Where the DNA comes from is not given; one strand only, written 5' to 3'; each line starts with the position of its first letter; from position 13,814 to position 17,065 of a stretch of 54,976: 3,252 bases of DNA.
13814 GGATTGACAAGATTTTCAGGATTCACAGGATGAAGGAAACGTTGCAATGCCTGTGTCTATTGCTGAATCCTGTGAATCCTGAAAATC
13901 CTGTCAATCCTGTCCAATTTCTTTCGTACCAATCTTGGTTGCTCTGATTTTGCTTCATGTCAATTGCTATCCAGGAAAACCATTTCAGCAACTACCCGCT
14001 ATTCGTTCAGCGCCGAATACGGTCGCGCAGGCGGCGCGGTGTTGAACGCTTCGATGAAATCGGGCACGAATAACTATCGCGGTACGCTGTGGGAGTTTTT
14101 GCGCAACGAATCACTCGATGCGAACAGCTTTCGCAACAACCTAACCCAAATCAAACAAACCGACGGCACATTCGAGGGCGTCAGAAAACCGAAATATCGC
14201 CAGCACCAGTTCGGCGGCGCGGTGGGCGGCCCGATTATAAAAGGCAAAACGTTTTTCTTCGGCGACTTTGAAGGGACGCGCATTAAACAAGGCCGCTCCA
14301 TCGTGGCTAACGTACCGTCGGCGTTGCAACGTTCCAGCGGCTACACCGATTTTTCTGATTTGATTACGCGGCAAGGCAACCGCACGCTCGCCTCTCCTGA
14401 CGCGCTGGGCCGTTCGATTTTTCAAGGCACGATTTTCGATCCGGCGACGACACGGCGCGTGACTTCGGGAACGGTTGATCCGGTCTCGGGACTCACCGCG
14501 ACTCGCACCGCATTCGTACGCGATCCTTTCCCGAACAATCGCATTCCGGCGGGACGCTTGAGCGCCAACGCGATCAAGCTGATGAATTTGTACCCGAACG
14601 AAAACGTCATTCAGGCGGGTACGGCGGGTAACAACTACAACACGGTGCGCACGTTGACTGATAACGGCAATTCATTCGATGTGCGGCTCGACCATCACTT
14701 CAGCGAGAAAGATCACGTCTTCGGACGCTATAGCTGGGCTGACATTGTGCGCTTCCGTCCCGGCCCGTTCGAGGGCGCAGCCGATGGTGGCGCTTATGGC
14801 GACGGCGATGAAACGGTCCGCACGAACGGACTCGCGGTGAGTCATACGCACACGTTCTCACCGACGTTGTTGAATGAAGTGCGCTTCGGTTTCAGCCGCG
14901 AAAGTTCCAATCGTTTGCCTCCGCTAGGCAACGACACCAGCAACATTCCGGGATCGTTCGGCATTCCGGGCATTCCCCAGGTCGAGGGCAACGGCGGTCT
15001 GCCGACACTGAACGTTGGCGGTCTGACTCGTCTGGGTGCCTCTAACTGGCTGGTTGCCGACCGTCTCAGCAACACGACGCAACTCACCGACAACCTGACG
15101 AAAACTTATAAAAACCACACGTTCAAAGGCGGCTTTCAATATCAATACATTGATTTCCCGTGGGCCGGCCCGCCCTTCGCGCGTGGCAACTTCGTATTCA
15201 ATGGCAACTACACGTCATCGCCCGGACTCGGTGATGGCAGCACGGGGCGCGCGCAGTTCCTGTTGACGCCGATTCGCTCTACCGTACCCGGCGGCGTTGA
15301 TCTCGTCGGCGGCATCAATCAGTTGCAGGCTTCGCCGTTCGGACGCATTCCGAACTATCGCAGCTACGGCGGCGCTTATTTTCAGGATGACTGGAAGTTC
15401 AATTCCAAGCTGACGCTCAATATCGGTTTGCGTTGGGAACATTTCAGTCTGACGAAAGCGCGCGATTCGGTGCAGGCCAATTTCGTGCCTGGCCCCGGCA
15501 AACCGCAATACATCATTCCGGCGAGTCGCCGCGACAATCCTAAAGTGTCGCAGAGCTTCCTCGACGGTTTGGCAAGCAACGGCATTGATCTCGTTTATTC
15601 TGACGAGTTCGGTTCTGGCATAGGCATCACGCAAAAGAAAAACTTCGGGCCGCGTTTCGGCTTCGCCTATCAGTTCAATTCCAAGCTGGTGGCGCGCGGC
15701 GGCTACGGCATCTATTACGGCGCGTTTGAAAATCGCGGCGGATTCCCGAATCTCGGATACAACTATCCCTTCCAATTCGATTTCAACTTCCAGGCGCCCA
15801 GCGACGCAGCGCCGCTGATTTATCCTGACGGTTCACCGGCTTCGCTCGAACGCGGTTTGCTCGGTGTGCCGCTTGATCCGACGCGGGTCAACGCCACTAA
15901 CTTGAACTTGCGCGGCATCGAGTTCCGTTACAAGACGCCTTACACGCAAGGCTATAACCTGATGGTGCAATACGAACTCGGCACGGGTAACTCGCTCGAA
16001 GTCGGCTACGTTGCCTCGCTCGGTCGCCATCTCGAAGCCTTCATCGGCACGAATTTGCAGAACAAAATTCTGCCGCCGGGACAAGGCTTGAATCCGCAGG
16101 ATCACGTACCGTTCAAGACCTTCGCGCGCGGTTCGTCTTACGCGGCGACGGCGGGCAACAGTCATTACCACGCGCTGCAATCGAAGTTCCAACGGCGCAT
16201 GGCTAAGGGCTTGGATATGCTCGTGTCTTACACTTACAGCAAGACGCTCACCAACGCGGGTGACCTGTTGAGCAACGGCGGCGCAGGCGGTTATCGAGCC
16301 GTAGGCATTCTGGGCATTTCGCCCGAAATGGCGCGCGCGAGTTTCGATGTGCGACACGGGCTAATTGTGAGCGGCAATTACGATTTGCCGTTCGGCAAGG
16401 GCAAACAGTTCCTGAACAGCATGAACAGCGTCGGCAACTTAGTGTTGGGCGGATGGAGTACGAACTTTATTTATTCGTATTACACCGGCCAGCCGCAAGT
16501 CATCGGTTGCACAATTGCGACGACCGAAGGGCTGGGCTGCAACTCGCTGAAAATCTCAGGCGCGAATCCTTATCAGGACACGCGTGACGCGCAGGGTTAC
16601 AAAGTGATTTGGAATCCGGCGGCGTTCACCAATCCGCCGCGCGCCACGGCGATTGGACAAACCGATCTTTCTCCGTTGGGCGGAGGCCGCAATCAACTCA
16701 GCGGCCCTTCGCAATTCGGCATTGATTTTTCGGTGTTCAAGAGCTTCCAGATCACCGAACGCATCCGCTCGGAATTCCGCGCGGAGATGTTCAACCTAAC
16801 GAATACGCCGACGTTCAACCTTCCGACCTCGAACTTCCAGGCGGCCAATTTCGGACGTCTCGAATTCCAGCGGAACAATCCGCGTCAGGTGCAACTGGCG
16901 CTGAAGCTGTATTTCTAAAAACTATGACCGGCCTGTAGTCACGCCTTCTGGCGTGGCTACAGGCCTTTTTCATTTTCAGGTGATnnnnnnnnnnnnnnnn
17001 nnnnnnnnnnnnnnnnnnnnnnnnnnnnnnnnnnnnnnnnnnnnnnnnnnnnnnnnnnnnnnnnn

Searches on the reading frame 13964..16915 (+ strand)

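Call 77: search_protein_families(library=pfam, proteins=[window:13964-16915:+], max_evalue=0.00001)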
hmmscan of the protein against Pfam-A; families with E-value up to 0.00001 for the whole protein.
window:13964-16915:+ (984 aa): 1 family
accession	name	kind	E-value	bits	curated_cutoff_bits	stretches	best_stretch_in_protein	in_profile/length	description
PF25183.1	OMP_b-brl_4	-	3.9e-208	694.2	30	1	31-977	2-838/838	Outer membrane beta barrel domain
